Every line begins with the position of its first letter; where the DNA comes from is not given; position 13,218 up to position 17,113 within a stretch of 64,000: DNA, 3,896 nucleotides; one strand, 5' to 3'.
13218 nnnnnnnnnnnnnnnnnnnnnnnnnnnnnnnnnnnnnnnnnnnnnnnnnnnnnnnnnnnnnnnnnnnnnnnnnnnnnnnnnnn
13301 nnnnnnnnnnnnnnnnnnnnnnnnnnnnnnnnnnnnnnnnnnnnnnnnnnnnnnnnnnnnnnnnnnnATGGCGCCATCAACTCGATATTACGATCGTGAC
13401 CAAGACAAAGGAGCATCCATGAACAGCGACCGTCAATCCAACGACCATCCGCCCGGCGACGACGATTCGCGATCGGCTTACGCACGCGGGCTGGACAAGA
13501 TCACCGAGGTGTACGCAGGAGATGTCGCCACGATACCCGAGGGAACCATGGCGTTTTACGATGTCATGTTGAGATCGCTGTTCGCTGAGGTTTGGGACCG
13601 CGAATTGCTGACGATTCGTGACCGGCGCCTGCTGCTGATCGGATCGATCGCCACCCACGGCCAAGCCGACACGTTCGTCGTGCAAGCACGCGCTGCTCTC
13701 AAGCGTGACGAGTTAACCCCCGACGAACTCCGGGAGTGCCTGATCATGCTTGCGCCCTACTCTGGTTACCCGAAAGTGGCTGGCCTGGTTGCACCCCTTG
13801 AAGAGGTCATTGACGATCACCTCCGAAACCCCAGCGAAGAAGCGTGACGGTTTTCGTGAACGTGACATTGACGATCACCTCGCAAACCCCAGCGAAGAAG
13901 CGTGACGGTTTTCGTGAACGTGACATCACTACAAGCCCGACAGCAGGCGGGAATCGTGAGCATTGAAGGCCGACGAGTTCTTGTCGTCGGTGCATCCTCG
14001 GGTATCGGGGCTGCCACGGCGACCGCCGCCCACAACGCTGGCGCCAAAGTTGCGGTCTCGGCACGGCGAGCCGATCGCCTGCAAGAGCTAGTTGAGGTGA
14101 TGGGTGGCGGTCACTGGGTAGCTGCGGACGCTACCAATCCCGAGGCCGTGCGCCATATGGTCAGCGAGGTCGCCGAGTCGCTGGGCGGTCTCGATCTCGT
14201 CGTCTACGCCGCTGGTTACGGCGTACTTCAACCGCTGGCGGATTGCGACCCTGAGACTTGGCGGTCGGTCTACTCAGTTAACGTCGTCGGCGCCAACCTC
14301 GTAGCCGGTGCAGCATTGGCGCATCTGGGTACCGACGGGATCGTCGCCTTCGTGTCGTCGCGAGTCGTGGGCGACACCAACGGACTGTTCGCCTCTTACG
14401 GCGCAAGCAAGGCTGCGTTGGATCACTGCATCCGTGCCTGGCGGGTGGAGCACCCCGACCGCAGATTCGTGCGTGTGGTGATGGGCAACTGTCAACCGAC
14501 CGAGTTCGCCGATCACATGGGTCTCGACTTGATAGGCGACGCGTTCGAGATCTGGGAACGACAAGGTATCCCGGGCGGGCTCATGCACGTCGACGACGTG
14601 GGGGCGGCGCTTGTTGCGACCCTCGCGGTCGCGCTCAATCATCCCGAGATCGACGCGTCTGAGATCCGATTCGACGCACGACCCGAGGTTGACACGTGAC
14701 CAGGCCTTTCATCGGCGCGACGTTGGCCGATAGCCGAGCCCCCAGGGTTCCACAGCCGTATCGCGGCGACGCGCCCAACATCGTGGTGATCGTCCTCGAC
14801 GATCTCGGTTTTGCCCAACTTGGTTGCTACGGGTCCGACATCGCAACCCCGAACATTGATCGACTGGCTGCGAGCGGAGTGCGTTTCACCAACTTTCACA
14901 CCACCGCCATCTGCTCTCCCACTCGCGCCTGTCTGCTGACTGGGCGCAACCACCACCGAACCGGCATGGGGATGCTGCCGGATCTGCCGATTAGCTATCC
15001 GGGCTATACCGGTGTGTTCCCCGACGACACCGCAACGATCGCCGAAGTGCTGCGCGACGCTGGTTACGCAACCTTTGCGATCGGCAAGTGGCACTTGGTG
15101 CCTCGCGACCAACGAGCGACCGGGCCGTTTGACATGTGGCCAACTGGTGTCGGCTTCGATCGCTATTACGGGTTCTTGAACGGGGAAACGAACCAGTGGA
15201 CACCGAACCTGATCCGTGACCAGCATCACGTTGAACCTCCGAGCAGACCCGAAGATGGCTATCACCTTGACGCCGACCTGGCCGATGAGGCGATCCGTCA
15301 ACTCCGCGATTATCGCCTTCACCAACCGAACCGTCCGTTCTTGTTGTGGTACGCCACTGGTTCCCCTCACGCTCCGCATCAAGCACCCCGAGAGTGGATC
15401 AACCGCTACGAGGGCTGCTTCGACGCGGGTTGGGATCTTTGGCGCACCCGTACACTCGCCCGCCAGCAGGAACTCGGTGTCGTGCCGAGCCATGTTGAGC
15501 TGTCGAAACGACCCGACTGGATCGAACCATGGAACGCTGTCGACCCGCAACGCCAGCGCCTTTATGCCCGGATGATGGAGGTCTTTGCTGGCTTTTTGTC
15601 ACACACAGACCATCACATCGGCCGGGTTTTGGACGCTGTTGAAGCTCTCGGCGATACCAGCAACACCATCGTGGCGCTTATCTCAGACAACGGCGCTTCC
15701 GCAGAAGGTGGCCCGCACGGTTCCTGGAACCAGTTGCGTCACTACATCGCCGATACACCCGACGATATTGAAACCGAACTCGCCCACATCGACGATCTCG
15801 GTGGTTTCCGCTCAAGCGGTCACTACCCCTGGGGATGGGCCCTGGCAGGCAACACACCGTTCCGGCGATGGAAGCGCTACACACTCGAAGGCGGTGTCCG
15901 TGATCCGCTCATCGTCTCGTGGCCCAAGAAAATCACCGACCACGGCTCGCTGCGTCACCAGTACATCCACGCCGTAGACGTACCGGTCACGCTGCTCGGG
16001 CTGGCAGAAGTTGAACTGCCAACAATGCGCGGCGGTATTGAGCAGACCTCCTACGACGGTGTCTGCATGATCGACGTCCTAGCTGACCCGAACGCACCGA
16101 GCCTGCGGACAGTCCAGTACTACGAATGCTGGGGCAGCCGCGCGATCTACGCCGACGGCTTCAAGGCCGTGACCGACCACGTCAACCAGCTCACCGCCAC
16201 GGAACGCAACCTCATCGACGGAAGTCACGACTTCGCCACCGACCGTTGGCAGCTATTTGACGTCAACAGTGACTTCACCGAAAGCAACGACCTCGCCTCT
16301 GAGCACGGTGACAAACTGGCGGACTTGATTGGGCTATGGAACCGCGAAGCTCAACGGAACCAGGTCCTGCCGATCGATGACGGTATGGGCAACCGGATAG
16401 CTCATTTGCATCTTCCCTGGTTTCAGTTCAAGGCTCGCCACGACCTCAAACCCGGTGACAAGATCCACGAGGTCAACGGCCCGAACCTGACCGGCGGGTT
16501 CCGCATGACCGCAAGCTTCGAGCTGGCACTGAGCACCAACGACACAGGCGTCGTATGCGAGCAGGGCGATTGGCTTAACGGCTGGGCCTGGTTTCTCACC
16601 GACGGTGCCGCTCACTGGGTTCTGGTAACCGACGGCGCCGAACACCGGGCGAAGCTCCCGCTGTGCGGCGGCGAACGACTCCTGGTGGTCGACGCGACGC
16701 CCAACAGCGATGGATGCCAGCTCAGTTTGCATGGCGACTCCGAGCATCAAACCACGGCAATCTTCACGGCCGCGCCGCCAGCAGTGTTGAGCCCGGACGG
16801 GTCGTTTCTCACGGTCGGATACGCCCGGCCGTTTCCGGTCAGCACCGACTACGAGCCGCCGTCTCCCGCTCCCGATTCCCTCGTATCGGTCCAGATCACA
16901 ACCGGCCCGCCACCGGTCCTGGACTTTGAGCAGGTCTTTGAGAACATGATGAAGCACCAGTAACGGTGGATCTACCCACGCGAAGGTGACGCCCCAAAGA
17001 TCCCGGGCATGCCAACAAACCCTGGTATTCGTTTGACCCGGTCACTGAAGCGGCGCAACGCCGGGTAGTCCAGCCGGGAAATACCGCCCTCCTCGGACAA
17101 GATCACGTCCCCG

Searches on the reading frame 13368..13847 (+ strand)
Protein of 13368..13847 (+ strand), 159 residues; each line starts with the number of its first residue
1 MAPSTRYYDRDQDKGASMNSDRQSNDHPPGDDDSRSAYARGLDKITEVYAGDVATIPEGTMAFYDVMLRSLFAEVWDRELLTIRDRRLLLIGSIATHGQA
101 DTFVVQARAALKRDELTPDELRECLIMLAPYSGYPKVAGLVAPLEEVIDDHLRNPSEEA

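Call 56: search_protein_families(library=pfam, proteins=[window:13368-13847:+], max_evalue=0.01)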
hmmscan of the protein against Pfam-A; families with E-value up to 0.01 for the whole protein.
window:13368-13847:+ (159 aa): 1 family
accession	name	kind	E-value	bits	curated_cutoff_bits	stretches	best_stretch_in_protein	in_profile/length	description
PF02627.25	CMD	-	7.1e-09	36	23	1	63-146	3-84/84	Carboxymuconolactone decarboxylase family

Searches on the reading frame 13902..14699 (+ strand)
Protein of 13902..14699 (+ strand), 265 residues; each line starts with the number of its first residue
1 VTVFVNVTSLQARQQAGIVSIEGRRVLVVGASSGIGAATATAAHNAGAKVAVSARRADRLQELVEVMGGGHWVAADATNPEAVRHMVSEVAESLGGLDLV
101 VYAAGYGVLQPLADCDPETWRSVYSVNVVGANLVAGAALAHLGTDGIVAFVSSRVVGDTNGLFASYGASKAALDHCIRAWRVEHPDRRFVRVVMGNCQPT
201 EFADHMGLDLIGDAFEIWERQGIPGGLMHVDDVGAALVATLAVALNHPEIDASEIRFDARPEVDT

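Call 56: search_protein_families(library=pfam, proteins=[window:13902-14699:+], max_evalue=0.01)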
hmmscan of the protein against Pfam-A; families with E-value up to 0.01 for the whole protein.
window:13902-14699:+ (265 aa): 8 families
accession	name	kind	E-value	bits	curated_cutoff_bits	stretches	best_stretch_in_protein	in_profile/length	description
PF00106.31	adh_short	-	1.3e-32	113.3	26.6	1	25-199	2-181/195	short chain dehydrogenase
PF13561.12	adh_short_C2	-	3.2e-27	96.1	27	1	30-238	1-214/236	Enoyl-(Acyl carrier protein) reductase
PF08659.16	KR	-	5.1e-11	43.3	22.6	1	26-181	3-164/180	KR domain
PF01370.27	Epimerase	-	6.3e-08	32.8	20.9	1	26-196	1-171/240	NAD dependent epimerase/dehydratase family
PF13460.12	NAD_binding_10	-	0.001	19.4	27.2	1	30-105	1-69/184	NAD(P)H-binding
PF12242.14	Eno-Rase_NADH_b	-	0.0013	18.9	23.4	1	20-48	37-66/79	NAD(P)H binding domain of trans-2-enoyl-CoA reductase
PF00107.32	ADH_zinc_N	-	0.0021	18.5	31.8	1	34-107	1-69/129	Zinc-binding dehydrogenase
PF02882.25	THF_DHG_CYH_C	-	0.0032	17.2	27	1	19-64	32-77/160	Tetrahydrofolate dehydrogenase/cyclohydrolase, NAD(P)-binding domain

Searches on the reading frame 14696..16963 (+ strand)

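Call 56: search_protein_families(library=pfam, proteins=[window:14696-16963:+], max_evalue=0.01)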
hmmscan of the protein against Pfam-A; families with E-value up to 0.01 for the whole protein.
window:14696-16963:+ (755 aa): 3 families
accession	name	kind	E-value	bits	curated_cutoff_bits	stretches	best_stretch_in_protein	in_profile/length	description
PF00884.28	Sulfatase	-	5.5e-66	223.4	25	1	27-438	1-300/301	Sulfatase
PF16347.10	SGSH_C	-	2.4e-09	38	29.3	1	393-536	8-134/154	N-sulphoglucosamine sulphohydrolase, C-terminal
PF01663.27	Phosphodiest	-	0.00028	21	23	0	30-91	2-62/342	Type I phosphodiesterase / nucleotide pyrophosphatase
